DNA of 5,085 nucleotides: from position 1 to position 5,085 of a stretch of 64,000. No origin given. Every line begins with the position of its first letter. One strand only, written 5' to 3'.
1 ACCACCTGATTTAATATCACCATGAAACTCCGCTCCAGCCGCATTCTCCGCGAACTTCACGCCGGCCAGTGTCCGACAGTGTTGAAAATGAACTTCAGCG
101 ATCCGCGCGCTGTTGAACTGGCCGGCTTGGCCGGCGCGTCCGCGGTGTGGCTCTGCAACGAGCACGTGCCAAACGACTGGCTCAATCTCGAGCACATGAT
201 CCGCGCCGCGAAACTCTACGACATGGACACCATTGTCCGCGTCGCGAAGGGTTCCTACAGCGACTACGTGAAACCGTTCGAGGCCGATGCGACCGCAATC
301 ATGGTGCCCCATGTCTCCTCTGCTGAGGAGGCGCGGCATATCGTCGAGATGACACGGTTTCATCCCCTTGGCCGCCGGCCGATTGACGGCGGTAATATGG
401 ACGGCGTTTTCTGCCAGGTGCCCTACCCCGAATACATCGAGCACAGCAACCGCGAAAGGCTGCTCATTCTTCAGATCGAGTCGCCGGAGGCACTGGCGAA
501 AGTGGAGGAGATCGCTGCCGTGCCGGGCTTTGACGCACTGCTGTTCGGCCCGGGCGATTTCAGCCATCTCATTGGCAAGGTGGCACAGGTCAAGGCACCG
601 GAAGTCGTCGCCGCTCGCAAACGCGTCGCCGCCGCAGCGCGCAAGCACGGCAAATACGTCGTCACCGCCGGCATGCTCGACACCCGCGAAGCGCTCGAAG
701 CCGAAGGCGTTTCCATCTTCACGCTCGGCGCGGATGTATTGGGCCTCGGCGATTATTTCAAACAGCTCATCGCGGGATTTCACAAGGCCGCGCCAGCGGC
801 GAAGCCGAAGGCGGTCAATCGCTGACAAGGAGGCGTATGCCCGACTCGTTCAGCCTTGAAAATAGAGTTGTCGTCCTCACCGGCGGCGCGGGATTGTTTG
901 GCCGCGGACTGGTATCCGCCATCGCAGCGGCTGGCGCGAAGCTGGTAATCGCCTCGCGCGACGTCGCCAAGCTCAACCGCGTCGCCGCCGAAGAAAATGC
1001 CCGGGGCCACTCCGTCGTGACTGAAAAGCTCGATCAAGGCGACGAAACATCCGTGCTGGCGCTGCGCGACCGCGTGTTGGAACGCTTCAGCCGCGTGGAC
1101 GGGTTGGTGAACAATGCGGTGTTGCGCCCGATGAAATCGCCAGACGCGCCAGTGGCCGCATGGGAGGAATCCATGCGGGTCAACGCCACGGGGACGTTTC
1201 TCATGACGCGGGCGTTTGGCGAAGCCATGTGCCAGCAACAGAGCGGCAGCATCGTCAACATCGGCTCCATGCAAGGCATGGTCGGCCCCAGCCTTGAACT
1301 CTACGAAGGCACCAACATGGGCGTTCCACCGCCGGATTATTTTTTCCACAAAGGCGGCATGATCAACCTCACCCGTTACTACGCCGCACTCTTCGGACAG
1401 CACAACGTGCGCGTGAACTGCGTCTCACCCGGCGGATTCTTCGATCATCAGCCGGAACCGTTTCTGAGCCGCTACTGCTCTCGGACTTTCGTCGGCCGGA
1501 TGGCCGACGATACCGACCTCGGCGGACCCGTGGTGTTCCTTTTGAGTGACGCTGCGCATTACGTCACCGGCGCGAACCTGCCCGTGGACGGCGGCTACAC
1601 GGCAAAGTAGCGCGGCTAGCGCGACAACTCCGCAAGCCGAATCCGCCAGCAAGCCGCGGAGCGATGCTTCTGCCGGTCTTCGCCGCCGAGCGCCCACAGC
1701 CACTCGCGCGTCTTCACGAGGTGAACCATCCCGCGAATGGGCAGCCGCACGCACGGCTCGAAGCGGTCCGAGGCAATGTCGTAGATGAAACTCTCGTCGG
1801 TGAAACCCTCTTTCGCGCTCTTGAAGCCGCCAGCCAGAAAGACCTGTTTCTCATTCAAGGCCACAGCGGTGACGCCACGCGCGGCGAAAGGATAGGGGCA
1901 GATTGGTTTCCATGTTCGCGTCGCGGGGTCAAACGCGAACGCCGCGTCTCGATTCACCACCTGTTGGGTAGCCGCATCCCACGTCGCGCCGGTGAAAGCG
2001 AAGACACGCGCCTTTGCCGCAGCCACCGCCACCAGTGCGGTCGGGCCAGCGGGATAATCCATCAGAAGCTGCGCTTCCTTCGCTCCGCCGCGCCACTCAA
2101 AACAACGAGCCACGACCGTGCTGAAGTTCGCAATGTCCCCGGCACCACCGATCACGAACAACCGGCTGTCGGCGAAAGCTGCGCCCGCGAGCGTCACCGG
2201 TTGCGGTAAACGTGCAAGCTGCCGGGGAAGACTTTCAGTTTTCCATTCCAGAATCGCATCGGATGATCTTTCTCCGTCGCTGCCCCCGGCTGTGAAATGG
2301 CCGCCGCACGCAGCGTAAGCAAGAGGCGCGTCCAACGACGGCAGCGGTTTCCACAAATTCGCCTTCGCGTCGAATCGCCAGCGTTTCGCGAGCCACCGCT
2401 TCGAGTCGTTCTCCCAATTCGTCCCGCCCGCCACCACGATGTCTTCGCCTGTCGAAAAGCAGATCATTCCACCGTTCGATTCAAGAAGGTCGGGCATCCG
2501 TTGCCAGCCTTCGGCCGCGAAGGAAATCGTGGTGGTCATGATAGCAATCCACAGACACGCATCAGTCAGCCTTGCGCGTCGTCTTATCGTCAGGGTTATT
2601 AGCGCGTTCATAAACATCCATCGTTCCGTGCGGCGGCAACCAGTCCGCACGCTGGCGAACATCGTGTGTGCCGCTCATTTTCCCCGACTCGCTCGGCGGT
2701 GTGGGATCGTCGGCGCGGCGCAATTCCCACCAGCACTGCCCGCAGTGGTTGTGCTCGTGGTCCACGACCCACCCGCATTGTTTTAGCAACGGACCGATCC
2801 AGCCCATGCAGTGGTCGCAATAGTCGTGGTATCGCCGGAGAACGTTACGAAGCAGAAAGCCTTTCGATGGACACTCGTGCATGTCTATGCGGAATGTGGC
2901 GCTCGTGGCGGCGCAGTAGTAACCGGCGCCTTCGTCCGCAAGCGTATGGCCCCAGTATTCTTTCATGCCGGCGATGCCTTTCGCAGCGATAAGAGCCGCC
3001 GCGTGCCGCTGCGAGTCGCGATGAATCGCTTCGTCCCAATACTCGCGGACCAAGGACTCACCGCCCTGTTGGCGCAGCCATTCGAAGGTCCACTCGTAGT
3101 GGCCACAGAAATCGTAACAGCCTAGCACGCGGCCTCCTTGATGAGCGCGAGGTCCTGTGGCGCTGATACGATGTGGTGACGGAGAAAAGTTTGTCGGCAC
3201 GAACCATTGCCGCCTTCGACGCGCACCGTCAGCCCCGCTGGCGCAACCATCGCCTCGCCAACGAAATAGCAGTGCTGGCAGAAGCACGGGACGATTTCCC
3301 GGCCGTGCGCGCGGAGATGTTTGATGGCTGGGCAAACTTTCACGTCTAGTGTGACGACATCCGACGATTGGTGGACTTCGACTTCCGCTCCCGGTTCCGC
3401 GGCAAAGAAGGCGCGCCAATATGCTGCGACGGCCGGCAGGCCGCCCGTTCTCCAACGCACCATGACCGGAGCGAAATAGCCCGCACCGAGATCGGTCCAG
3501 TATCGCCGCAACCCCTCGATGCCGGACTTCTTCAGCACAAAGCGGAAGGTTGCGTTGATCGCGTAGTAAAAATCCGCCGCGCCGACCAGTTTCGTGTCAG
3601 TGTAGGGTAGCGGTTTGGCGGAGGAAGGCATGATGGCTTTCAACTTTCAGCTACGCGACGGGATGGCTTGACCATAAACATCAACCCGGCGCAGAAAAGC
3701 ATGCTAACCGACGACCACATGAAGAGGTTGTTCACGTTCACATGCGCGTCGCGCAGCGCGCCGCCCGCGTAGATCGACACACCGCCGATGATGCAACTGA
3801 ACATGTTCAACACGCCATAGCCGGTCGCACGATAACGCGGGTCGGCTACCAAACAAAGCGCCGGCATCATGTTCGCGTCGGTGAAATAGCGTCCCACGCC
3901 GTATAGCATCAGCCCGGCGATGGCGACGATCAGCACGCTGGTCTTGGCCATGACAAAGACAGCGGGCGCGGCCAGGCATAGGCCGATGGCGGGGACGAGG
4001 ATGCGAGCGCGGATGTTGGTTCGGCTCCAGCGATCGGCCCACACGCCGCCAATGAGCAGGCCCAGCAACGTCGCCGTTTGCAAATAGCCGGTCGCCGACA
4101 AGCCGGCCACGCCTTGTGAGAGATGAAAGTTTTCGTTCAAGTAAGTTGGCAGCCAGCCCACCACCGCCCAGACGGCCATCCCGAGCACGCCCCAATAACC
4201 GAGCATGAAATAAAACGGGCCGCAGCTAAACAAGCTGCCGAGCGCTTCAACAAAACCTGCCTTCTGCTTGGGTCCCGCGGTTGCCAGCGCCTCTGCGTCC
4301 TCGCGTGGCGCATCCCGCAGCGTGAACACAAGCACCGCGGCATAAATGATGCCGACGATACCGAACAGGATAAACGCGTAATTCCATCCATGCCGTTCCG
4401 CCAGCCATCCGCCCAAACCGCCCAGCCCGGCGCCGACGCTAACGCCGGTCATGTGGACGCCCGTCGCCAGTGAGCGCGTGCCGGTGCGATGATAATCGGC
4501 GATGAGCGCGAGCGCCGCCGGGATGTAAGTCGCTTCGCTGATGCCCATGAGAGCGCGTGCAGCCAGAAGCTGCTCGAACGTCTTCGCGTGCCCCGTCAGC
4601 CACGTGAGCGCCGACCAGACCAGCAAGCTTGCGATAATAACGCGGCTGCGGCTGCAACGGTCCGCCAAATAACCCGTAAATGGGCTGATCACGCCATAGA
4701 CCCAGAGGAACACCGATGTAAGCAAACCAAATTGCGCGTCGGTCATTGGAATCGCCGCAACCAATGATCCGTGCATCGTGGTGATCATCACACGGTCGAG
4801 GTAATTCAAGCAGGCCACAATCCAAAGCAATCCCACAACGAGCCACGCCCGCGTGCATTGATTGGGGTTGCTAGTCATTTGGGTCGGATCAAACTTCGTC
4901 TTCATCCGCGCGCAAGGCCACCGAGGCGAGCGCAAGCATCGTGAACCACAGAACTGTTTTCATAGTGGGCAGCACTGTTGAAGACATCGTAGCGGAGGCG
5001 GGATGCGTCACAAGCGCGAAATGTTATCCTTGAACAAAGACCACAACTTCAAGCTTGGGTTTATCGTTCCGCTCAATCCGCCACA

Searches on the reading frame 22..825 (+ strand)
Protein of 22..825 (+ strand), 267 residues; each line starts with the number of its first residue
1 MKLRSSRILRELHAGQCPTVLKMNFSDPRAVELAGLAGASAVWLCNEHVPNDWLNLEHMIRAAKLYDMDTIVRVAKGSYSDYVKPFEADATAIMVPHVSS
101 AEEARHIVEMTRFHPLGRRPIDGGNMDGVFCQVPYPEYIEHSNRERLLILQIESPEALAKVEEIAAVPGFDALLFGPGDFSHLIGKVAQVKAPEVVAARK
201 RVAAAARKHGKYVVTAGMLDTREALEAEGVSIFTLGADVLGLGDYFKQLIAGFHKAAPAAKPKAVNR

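Call 36: search_protein_families(library=pfam, proteins=[window:22-825:+], max_evalue=0.001)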
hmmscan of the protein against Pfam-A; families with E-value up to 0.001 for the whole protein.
window:22-825:+ (267 aa): 1 family
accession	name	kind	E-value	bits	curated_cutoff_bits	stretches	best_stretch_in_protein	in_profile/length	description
PF03328.21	HpcH_HpaI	-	1.2e-25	90.5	25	1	26-239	9-215/221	HpcH/HpaI aldolase/citrate lyase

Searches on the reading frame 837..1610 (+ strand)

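Call 36: search_protein_families(library=pfam, proteins=[window:837-1610:+], max_evalue=0.001)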
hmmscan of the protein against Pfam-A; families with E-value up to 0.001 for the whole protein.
window:837-1610:+ (257 aa): 5 families
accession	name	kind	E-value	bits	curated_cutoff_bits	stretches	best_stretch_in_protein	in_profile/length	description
PF13561.12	adh_short_C2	-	2.2e-40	139.2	27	1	22-255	9-236/236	Enoyl-(Acyl carrier protein) reductase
PF00106.31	adh_short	-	5.1e-35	121.2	26.6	1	10-200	1-181/195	short chain dehydrogenase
PF08659.16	KR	-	1.3e-08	35.5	22.6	1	12-151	3-143/180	KR domain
PF01370.27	Epimerase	-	2.1e-05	24.5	20.9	1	12-209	1-181/240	NAD dependent epimerase/dehydratase family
PF03435.24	Sacchrp_dh_NADP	-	0.00028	21.6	25.1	1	17-75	5-63/129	Saccharopine dehydrogenase NADP binding domain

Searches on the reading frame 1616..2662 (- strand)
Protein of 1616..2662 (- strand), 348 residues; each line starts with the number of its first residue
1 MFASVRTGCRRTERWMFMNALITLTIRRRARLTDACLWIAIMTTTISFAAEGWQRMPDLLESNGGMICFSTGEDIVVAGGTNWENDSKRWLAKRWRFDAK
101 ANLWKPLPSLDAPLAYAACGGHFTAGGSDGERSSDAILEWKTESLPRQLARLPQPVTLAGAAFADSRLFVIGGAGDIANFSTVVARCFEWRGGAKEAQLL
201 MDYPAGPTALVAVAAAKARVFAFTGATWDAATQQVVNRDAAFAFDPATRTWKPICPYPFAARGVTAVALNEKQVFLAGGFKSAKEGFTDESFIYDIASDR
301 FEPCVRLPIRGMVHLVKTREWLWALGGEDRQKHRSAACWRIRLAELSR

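Call 36: search_protein_families(library=pfam, proteins=[window:1616-2662:-], max_evalue=0.001)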
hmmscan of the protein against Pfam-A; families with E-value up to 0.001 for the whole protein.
window:1616-2662:- (348 aa): 7 families
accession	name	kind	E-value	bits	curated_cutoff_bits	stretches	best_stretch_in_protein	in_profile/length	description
PF13418.12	Kelch_4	-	1.5e-11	44.5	21.6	0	68-110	7-47/49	Galactose oxidase, central domain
PF13964.12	Kelch_6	-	1.4e-09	38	25.3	0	68-113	7-49/50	Kelch motif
PF01344.31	Kelch_1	-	1.4e-09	37.7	20.1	0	70-110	9-45/46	Kelch motif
PF24996.1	NANM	-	1.5e-08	34.4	45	1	193-281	39-126/350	N-acetylneuraminate epimerase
PF24681.1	Kelch_KLHDC2_KLHL20_DRC7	-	1.7e-08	34.5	50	1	139-302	32-192/221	KLHDC2/KLHL20/DRC7 Kelch-repeats domain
PF07646.21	Kelch_2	-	6.9e-08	32.5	21.3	0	72-110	11-47/48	Kelch motif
PF24981.1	Beta-prop_ATRN-LZTR1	-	1.1e-05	25.3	50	0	166-303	107-250/289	Attractin/LZTR1 beta-propeller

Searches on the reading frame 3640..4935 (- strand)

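Call 36: search_protein_families(library=pfam, proteins=[window:3640-4935:-], max_evalue=0.001)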
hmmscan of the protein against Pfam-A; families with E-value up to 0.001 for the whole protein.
window:3640-4935:- (431 aa): 1 family
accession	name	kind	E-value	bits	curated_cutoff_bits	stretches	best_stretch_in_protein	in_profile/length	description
PF07690.21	MFS_1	-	3.1e-52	178.1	33.4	1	37-386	1-345/347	Major Facilitator Superfamily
